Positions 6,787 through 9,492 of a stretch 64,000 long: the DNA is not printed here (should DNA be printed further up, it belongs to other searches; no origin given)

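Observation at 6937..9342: Membrane-anchored Hsp100-like protein whose first ATPase domain is degenerate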

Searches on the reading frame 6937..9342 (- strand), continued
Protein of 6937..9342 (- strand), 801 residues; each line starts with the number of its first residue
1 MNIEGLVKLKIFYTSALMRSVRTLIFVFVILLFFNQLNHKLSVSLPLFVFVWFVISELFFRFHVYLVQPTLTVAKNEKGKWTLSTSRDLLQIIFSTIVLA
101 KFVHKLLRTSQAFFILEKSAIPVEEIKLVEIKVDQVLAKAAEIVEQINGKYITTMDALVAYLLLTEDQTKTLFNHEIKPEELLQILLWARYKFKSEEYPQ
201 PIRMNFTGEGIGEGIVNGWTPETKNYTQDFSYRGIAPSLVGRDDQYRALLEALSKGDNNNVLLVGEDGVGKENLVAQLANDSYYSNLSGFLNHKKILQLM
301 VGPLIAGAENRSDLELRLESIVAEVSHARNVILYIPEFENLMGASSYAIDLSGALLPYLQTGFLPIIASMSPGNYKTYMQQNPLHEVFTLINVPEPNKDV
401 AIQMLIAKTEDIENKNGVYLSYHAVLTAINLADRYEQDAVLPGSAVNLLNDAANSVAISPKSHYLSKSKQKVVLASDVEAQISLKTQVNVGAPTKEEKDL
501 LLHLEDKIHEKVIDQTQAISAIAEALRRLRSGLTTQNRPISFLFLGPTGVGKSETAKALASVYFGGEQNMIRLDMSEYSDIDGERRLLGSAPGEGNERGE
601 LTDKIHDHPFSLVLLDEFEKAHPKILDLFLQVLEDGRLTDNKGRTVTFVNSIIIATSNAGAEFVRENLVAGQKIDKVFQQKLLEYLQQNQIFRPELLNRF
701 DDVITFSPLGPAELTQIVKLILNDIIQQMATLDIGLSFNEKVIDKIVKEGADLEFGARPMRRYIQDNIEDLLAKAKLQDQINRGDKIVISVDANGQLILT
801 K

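Call 7: find_homologous_proteins(query=window:6937-9342:-, max_evalue=1e-20)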
Query window:6937-9342:- (801 aa): 354 proteins with E <= 1e-20 among 8000 candidates; the best 120 are listed.
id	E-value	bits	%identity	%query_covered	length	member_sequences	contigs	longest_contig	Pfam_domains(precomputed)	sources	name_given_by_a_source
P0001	0.0e+0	1751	100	100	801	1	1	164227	PF00158.33,PF07724.21,PF00004.36,PF17871.8,PF07728.21,PF10431.16,PF13191.13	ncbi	-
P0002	0.0e+0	1574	88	100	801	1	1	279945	PF00158.33,PF07724.21,PF00004.36,PF17871.8,PF07728.21,PF10431.16,PF13191.13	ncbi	-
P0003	0.0e+0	1434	81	100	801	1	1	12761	PF00158.33,PF07724.21,PF00004.36,PF17871.8,PF07728.21,PF10431.16,PF13191.13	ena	-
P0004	0.0e+0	1192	68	100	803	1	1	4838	PF00158.33,PF07724.21,PF00004.36,PF17871.8,PF07728.21,PF10431.16,PF13191.13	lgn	-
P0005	0.0e+0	1104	62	100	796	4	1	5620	PF00158.33,PF07724.21,PF00004.36,PF17871.8,PF07728.21,PF10431.16,PF13191.13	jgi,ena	-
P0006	0.0e+0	1104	63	99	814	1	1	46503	PF00158.33,PF07724.21,PF00004.36,PF13401.13,PF07728.21,PF10431.16,PF20720.4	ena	-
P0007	0.0e+0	1100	63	100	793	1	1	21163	PF00158.33,PF07724.21,PF00004.36,PF13401.13,PF17871.8,PF07728.21,PF10431.16,PF13191.13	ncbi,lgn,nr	ncbi:MAG TPA: ATP-dependent Clp protease ATP-binding subunit [Patescibacteria group bacterium]|nr:AT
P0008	0.0e+0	1090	61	100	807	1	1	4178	PF20030.6,PF00158.33,PF07724.21,PF00004.36,PF17871.8,PF07728.21,PF10431.16,PF13191.13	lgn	-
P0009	0.0e+0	1073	61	100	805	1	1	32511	PF00158.33,PF07724.21,PF12775.14,PF00004.36,PF13401.13,PF07728.21,PF10431.16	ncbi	-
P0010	8.5e-283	958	55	99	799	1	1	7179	PF00158.33,PF07724.21,PF00004.36,PF13401.13,PF17871.8,PF13238.13,PF07728.21,PF10431.16,PF13191.13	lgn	-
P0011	3.0e-278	943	55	100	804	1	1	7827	PF00158.33,PF07724.21,PF00004.36,PF13401.13,PF07728.21,PF10431.16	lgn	-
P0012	3.2e-276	937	54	99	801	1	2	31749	PF00158.33,PF07724.21,PF00004.36,PF13401.13,PF17871.8,PF07728.21,PF10431.16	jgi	jgi:ATP-dependent Clp protease ATP-binding subunit ClpA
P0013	8.7e-276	935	54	100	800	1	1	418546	PF00158.33,PF07724.21,PF00004.36,PF17871.8,PF05673.20,PF07728.21,PF10431.16,PF20720.4,PF13191.13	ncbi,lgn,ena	-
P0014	2.5e-273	927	54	98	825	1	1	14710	PF00158.33,PF07724.21,PF00004.36,PF17871.8,PF07728.21,PF10431.16,PF20720.4,PF13191.13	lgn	-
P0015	2.6e-272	924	54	99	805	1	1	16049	PF00158.33,PF07724.21,PF00004.36,PF17871.8,PF05673.20,PF07728.21,PF10431.16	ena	-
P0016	3.1e-272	923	55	93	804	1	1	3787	PF01695.24,PF00158.33,PF07724.21,PF00004.36,PF13401.13,PF17871.8,PF07728.21,PF10431.16,PF20720.4,PF13191.13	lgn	-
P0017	1.1e-271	921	53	98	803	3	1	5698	PF00158.33,PF07724.21,PF00004.36,PF13401.13,PF17871.8,PF07728.21,PF10431.16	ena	-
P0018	1.7e-271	921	54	99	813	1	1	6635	PF00158.33,PF07724.21,PF00004.36,PF17871.8,PF07728.21,PF10431.16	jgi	jgi:ATP-dependent Clp protease ATP-binding subunit ClpC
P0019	7.0e-271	919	54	100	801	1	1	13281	PF00158.33,PF07724.21,PF00004.36,PF17871.8,PF07728.21,PF10431.16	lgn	-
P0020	1.9e-270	917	54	98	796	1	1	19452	PF00158.33,PF07724.21,PF00004.36,PF17871.8,PF07728.21,PF10431.16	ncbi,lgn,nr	ncbi:MAG: ATP-dependent Clp protease ATP-binding subunit [Candidatus Levybacteria bacterium]|nr:ATP-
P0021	1.6e-269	914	53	99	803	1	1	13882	PF00158.33,PF07724.21,PF00004.36,PF13401.13,PF17871.8,PF05673.20,PF07728.21,PF10431.16,PF13191.13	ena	-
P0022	5.1e-269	913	53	99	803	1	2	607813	PF00158.33,PF07724.21,PF00004.36,PF13401.13,PF17871.8,PF07728.21,PF10431.16,PF13191.13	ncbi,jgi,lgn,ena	-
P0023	9.4e-269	912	53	99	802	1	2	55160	PF00158.33,PF07724.21,PF00004.36,PF13401.13,PF17871.8,PF07728.21,PF10431.16,PF13191.13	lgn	-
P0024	3.0e-268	910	54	95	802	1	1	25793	PF00158.33,PF07724.21,PF00004.36,PF23569.2,PF17871.8,PF07728.21,PF10431.16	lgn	-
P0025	5.3e-268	909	53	100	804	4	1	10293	PF00158.33,PF07724.21,PF00004.36,PF17871.8,PF07728.21,PF10431.16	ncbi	-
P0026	2.5e-267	907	54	99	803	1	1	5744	PF00158.33,PF07724.21,PF00004.36,PF17871.8,PF07728.21,PF10431.16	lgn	-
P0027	3.9e-267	906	54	99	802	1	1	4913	PF00158.33,PF07724.21,PF00004.36,PF17871.8,PF05673.20,PF07728.21,PF10431.16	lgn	-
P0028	4.2e-267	906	53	98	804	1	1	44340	PF00158.33,PF07724.21,PF00004.36,PF17871.8,PF07728.21,PF10431.16,PF13191.13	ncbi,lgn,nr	ncbi:ATP-dependent Clp protease ATP-binding subunit [Candidatus Roizmanbacteria bacterium]|nr:ATP-de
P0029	5.9e-266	903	53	99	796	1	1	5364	PF00158.33,PF07724.21,PF00004.36,PF13401.13,PF17871.8,PF05673.20,PF07728.21,PF10431.16,PF20720.4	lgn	-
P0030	9.5e-265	899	53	99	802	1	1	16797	PF00158.33,PF07724.21,PF00004.36,PF17871.8,PF07728.21,PF10431.16,PF13191.13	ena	-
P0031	9.5e-265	899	53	98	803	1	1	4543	PF00158.33,PF07724.21,PF00004.36,PF17871.8,PF07728.21,PF10431.16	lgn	-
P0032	2.8e-263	894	52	99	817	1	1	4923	PF00158.33,PF07724.21,PF00004.36,PF13401.13,PF17871.8,PF07728.21,PF10431.16,PF13191.13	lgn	-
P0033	1.2e-262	892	54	99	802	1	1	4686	PF00158.33,PF07724.21,PF00004.36,PF17871.8,PF05673.20,PF07728.21,PF10431.16,PF13191.13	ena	-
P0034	1.5e-262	891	52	99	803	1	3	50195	PF00158.33,PF07724.21,PF00004.36,PF17871.8,PF07728.21,PF10431.16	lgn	-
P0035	3.7e-262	890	52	99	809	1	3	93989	PF00158.33,PF07724.21,PF00004.36,PF13401.13,PF17871.8,PF07728.21,PF10431.16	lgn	-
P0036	4.1e-262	890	53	99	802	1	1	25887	PF01695.24,PF00158.33,PF07724.21,PF00004.36,PF13401.13,PF17871.8,PF07728.21,PF10431.16,PF13191.13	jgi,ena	-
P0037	5.1e-262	890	53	98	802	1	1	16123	PF00158.33,PF07724.21,PF12775.14,PF00004.36,PF17871.8,PF07728.21,PF10431.16,PF13191.13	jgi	jgi:ATP-dependent Clp protease ATP-binding subunit ClpC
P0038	6.7e-262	889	53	99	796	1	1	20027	PF00158.33,PF07724.21,PF00004.36,PF23569.2,PF17871.8,PF07728.21,PF10431.16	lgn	-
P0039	8.3e-262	889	52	99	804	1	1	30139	PF00158.33,PF07724.21,PF00004.36,PF13401.13,PF17871.8,PF07728.21,PF10431.16,PF13191.13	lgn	-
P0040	1.0e-261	889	52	99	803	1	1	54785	PF00158.33,PF07724.21,PF00004.36,PF17871.8,PF07728.21,PF10431.16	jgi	jgi:ATP-dependent Clp protease ATP-binding subunit ClpA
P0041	1.1e-261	888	52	97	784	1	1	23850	PF00158.33,PF07724.21,PF00004.36,PF17871.8,PF07728.21,PF10431.16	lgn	-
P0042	1.1e-261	888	52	99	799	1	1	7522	PF00158.33,PF07724.21,PF00004.36,PF13401.13,PF17871.8,PF05673.20,PF07728.21,PF10431.16,PF13191.13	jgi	jgi:ATP-dependent Clp protease ATP-binding subunit ClpA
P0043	1.2e-261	888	52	99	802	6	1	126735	PF00158.33,PF07724.21,PF00004.36,PF17871.8,PF05673.20,PF07728.21,PF10431.16,PF13191.13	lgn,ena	-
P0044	2.9e-261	887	52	98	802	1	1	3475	PF00158.33,PF07724.21,PF00004.36,PF13401.13,PF17871.8,PF05673.20,PF07728.21,PF10431.16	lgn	-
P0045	4.7e-261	886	52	100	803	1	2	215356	PF00158.33,PF07724.21,PF00004.36,PF17871.8,PF07728.21,PF10431.16,PF13191.13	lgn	-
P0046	5.4e-261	886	53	98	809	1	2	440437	PF00158.33,PF07724.21,PF00004.36,PF13401.13,PF17871.8,PF07728.21,PF10431.16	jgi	jgi:ATP-dependent Clp protease ATP-binding subunit ClpA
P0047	2.4e-260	884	51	98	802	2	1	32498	PF00158.33,PF07724.21,PF00004.36,PF17871.8,PF07728.21,PF10431.16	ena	-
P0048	7.1e-260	882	52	99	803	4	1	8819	PF00158.33,PF07724.21,PF00004.36,PF17871.8,PF07728.21,PF10431.16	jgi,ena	-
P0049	7.4e-260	882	51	99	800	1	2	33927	PF00158.33,PF07724.21,PF00004.36,PF13401.13,PF17871.8,PF05673.20,PF07728.21,PF10431.16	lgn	-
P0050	1.1e-259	882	51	100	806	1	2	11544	PF00158.33,PF07724.21,PF00004.36,PF13401.13,PF17871.8,PF07728.21,PF10431.16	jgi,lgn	jgi:ATP-dependent Clp protease ATP-binding subunit ClpC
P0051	1.4e-259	881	51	99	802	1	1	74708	PF00158.33,PF07724.21,PF00004.36,PF17871.8,PF05673.20,PF07728.21,PF10431.16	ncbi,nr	ncbi:MAG TPA: ATP-dependent Clp protease ATP-binding subunit [Candidatus Saccharimonadales bacterium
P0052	1.5e-259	881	52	99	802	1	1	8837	PF00158.33,PF07724.21,PF00004.36,PF13401.13,PF17871.8,PF07728.21,PF10431.16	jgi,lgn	-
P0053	2.2e-259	881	51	99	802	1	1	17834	PF00158.33,PF07724.21,PF12775.14,PF00004.36,PF17871.8,PF07728.21,PF10431.16,PF13191.13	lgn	-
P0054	2.4e-259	881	51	100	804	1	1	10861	PF00158.33,PF07724.21,PF00004.36,PF17871.8,PF07728.21,PF10431.16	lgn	-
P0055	2.8e-259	880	51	99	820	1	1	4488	PF00158.33,PF07724.21,PF00004.36,PF13401.13,PF17871.8,PF07728.21,PF10431.16,PF13191.13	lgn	-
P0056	6.2e-259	879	51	98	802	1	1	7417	PF00158.33,PF07724.21,PF00004.36,PF17871.8,PF07728.21,PF10431.16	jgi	jgi:ATP-dependent Clp protease ATP-binding subunit ClpC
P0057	1.6e-258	878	52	99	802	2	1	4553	PF00158.33,PF07724.21,PF00004.36,PF17871.8,PF05673.20,PF07728.21,PF10431.16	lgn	-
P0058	2.8e-258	877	51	99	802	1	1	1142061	PF00158.33,PF07724.21,PF00004.36,PF17871.8,PF07728.21,PF10431.16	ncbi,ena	-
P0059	3.0e-258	877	52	100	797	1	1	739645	PF00158.33,PF07724.21,PF00004.36,PF17871.8,PF07728.21,PF10431.16,PF13191.13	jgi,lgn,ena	-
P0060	3.3e-258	877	52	98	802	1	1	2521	PF00158.33,PF07724.21,PF00004.36,PF13401.13,PF17871.8,PF05673.20,PF07728.21,PF10431.16,PF20720.4,PF13191.13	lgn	-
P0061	3.4e-258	877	53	95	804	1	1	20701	PF00158.33,PF07724.21,PF00004.36,PF17871.8,PF05673.20,PF07728.21,PF10431.16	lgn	-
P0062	4.3e-258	877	51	100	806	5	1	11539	PF00158.33,PF07724.21,PF00004.36,PF17871.8,PF05673.20,PF07728.21,PF10431.16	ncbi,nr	ncbi:ATP-dependent Clp protease ATP-binding subunit [Patescibacteria group bacterium]|nr:ATP-depende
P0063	9.3e-258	875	51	99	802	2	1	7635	PF00158.33,PF07724.21,PF00004.36,PF17871.8,PF07728.21,PF10431.16,PF13191.13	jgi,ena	-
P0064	2.0e-257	874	51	100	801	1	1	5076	PF00158.33,PF07724.21,PF00004.36,PF13401.13,PF17871.8,PF07728.21,PF10431.16,PF13191.13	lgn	-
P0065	2.2e-257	874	51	99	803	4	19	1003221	PF00158.33,PF07724.21,PF00004.36,PF13401.13,PF17871.8,PF07728.21,PF10431.16,PF20720.4,PF13191.13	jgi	jgi:ATP-dependent Clp protease ATP-binding subunit ClpC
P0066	4.3e-257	873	51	100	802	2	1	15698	PF00158.33,PF07724.21,PF00004.36,PF17871.8,PF07728.21,PF10431.16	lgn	-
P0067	4.9e-257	873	50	100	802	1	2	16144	PF00158.33,PF07724.21,PF00004.36,PF13401.13,PF17871.8,PF07728.21,PF10431.16,PF13191.13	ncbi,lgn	-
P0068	7.9e-257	872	51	99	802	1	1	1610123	PF00158.33,PF07724.21,PF00004.36,PF13401.13,PF17871.8,PF07728.21,PF10431.16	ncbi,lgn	-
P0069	8.1e-257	872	52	99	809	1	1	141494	PF00158.33,PF07724.21,PF00004.36,PF13401.13,PF17871.8,PF07728.21,PF10431.16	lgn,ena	-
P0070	9.6e-257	872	50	99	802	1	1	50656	PF00158.33,PF07724.21,PF12775.14,PF00004.36,PF17871.8,PF07728.21,PF10431.16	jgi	jgi:ATP-dependent Clp protease ATP-binding subunit ClpC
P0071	1.3e-256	872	53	94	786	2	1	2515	PF00158.33,PF07724.21,PF00004.36,PF23569.2,PF17871.8,PF07728.21,PF10431.16,PF13191.13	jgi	-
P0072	1.4e-256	872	52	97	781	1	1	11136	PF01695.24,PF00158.33,PF07724.21,PF00004.36,PF13401.13,PF17871.8,PF07728.21,PF10431.16,PF13191.13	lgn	-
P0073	1.8e-256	871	50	99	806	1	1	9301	PF00158.33,PF07724.21,PF00004.36,PF17871.8,PF05673.20,PF07728.21,PF10431.16,PF20720.4,PF13191.13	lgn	-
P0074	1.9e-256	871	51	99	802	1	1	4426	PF00158.33,PF07724.21,PF00004.36,PF13401.13,PF17871.8,PF07728.21,PF10431.16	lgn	-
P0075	2.3e-256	871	52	99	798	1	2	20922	PF00158.33,PF07724.21,PF00004.36,PF17871.8,PF07728.21,PF10431.16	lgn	-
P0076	2.4e-256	871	52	97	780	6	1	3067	PF00158.33,PF07724.21,PF00004.36,PF13401.13,PF17871.8,PF07728.21,PF10431.16,PF13191.13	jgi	jgi:ATP-dependent Clp protease ATP-binding subunit ClpC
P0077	2.4e-256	871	51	99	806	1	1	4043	PF00158.33,PF07724.21,PF00004.36,PF17871.8,PF05673.20,PF07728.21,PF10431.16,PF13191.13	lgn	-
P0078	2.8e-256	871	50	98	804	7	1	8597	PF00158.33,PF07724.21,PF00004.36,PF13401.13,PF17871.8,PF07728.21,PF10431.16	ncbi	-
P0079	2.9e-256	871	52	99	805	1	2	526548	PF00158.33,PF07724.21,PF00004.36,PF13401.13,PF17871.8,PF07728.21,PF10431.16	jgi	jgi:ATP-dependent Clp protease ATP-binding subunit ClpA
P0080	1.1e-255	869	51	99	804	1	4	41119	PF00158.33,PF07724.21,PF00004.36,PF13401.13,PF17871.8,PF07728.21,PF10431.16,PF13191.13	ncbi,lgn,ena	-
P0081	1.2e-255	869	52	99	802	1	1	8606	PF00158.33,PF07724.21,PF00004.36,PF13401.13,PF23569.2,PF17871.8,PF07728.21,PF10431.16,PF13191.13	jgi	-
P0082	1.2e-255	868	54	94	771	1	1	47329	PF00158.33,PF07724.21,PF00004.36,PF13401.13,PF17871.8,PF07728.21,PF10431.16,PF13191.13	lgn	-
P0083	1.7e-255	868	53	99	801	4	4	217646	PF00158.33,PF07724.21,PF00004.36,PF17871.8,PF05673.20,PF07728.21,PF10431.16,PF13191.13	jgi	jgi:ATP-dependent Clp protease ATP-binding subunit ClpA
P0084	1.8e-255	868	51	99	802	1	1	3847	PF00158.33,PF07724.21,PF00004.36,PF17871.8,PF05673.20,PF07728.21,PF10431.16,PF13191.13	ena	-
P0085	2.5e-255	867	50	100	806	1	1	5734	PF00158.33,PF07724.21,PF00004.36,PF13401.13,PF17871.8,PF07728.21,PF10431.16,PF20720.4,PF13191.13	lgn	-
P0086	3.1e-255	867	51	99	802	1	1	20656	PF00158.33,PF07724.21,PF00004.36,PF13401.13,PF17871.8,PF07728.21,PF10431.16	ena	-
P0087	3.3e-255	867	50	99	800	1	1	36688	PF00158.33,PF07724.21,PF00004.36,PF13401.13,PF05673.20,PF07728.21,PF10431.16,PF13191.13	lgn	-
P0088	3.4e-255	867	51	98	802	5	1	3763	PF00158.33,PF07724.21,PF00004.36,PF17871.8,PF07728.21,PF10431.16,PF13191.13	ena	-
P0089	3.4e-255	867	50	100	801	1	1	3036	PF00158.33,PF07724.21,PF00004.36,PF17871.8,PF07728.21,PF10431.16,PF13191.13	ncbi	-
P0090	3.9e-255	867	51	99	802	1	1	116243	PF00158.33,PF07724.21,PF00004.36,PF17871.8,PF05673.20,PF07728.21,PF10431.16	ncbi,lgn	-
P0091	6.0e-255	866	51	99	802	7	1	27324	PF00158.33,PF07724.21,PF00004.36,PF17871.8,PF07728.21,PF10431.16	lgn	-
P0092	9.2e-255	866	51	98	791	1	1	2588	PF00158.33,PF07724.21,PF00004.36,PF17871.8,PF07728.21,PF10431.16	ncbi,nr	ncbi:MAG TPA: ATP-dependent Clp protease ATP-binding subunit, partial [Candidatus Saccharimonadales 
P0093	1.3e-254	865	52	97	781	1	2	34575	PF00158.33,PF07724.21,PF00004.36,PF17871.8,PF07728.21,PF10431.16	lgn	-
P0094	3.5e-254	864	51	99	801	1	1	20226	PF00158.33,PF07724.21,PF00004.36,PF17871.8,PF07728.21,PF10431.16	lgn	-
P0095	4.7e-254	863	51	100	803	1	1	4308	PF00158.33,PF07724.21,PF12775.14,PF00004.36,PF13401.13,PF17871.8,PF07728.21,PF10431.16,PF20720.4,PF13191.13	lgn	-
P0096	4.9e-254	863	50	99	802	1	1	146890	PF00158.33,PF07724.21,PF00004.36,PF17871.8,PF07728.21,PF10431.16,PF13191.13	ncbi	-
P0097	7.1e-254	863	51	99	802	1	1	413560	PF00158.33,PF07724.21,PF00004.36,PF13401.13,PF17871.8,PF07728.21,PF10431.16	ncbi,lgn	-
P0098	7.7e-254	863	52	99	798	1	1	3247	PF00158.33,PF07724.21,PF00004.36,PF13401.13,PF17871.8,PF07728.21,PF10431.16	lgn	-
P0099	8.1e-254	862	54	93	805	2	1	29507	PF00158.33,PF07724.21,PF00004.36,PF23569.2,PF07728.21,PF10431.16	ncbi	-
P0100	9.0e-254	862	50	99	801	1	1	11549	PF00158.33,PF07724.21,PF12775.14,PF00004.36,PF17871.8,PF05673.20,PF07728.21,PF10431.16,PF13191.13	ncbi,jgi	jgi:ATP-dependent Clp protease ATP-binding subunit ClpC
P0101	1.1e-253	862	51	98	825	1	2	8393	PF00158.33,PF07724.21,PF00004.36,PF17871.8,PF07728.21,PF10431.16,PF13191.13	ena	-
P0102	1.1e-253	862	52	99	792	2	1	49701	PF00158.33,PF07724.21,PF00004.36,PF13401.13,PF17871.8,PF07728.21,PF10431.16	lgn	-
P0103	1.8e-253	861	51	99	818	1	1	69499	PF00158.33,PF07724.21,PF00004.36,PF17871.8,PF07728.21,PF10431.16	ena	-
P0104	2.0e-253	861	51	100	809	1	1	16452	PF00158.33,PF07724.21,PF00004.36,PF17871.8,PF07728.21,PF10431.16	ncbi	-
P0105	1.7e-252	858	51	99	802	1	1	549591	PF00158.33,PF07724.21,PF00004.36,PF17871.8,PF07728.21,PF10431.16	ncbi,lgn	-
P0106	2.3e-252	858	50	100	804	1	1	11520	PF00158.33,PF07724.21,PF00004.36,PF13401.13,PF17871.8,PF07728.21,PF10431.16,PF13191.13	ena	-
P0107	2.7e-252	857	52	98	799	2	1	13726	PF00158.33,PF07724.21,PF00004.36,PF13401.13,PF17871.8,PF05673.20,PF07728.21,PF10431.16,PF20720.4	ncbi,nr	ncbi:MAG: ATP-dependent Clp protease ATP-binding subunit [Candidatus Levybacteria bacterium]|nr:ATP-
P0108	5.0e-252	857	51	99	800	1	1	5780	PF00158.33,PF07724.21,PF00004.36,PF13401.13,PF17871.8,PF05673.20,PF07728.21,PF10431.16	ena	-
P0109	6.6e-252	856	52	99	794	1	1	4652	PF00158.33,PF07724.21,PF00004.36,PF13401.13,PF07728.21,PF10431.16,PF20720.4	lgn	-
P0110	7.2e-252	856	55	87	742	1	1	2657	PF13604.13,PF00004.36,PF13401.13,PF17871.8,PF13238.13,PF07728.21,PF04851.22,PF13191.13,PF06414.19,PF01695.24,PF00158.33,PF07724.21,PF12775.14,PF01078.28,PF10431.16,PF20720.4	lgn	-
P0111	8.4e-252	856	51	98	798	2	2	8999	PF00158.33,PF07724.21,PF12775.14,PF00004.36,PF13401.13,PF07728.21,PF10431.16,PF20720.4,PF13191.13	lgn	-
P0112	2.0e-251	855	51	99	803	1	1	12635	PF01695.24,PF00158.33,PF07724.21,PF00004.36,PF13401.13,PF17871.8,PF05673.20,PF07728.21,PF10431.16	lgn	-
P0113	4.2e-251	853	50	99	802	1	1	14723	PF00158.33,PF07724.21,PF00004.36,PF17871.8,PF07728.21,PF10431.16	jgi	jgi:ATP-dependent Clp protease ATP-binding subunit ClpC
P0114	9.5e-251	852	52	93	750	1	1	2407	PF00158.33,PF07724.21,PF00004.36,PF13401.13,PF17871.8,PF05673.20,PF07728.21,PF10431.16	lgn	-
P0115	2.8e-250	851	51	99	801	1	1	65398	PF00158.33,PF07724.21,PF00004.36,PF13401.13,PF23569.2,PF17871.8,PF05673.20,PF07728.21,PF10431.16,PF13191.13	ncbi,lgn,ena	-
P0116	3.2e-250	851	51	99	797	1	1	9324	PF00158.33,PF07724.21,PF00004.36,PF07728.21,PF10431.16,PF13191.13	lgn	-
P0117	3.2e-250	851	50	99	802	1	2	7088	PF00158.33,PF07724.21,PF00004.36,PF13401.13,PF17871.8,PF05673.20,PF07728.21,PF10431.16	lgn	-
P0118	3.7e-250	850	51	99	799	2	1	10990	PF00158.33,PF07724.21,PF00004.36,PF13401.13,PF17871.8,PF13238.13,PF07728.21,PF10431.16,PF20720.4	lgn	-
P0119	6.6e-250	850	54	93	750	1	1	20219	PF00158.33,PF07724.21,PF00004.36,PF17871.8,PF07728.21,PF10431.16,PF13191.13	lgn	-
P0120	7.0e-250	849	50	99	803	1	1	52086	PF00158.33,PF07724.21,PF00004.36,PF17871.8,PF07728.21,PF10431.16,PF13191.13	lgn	-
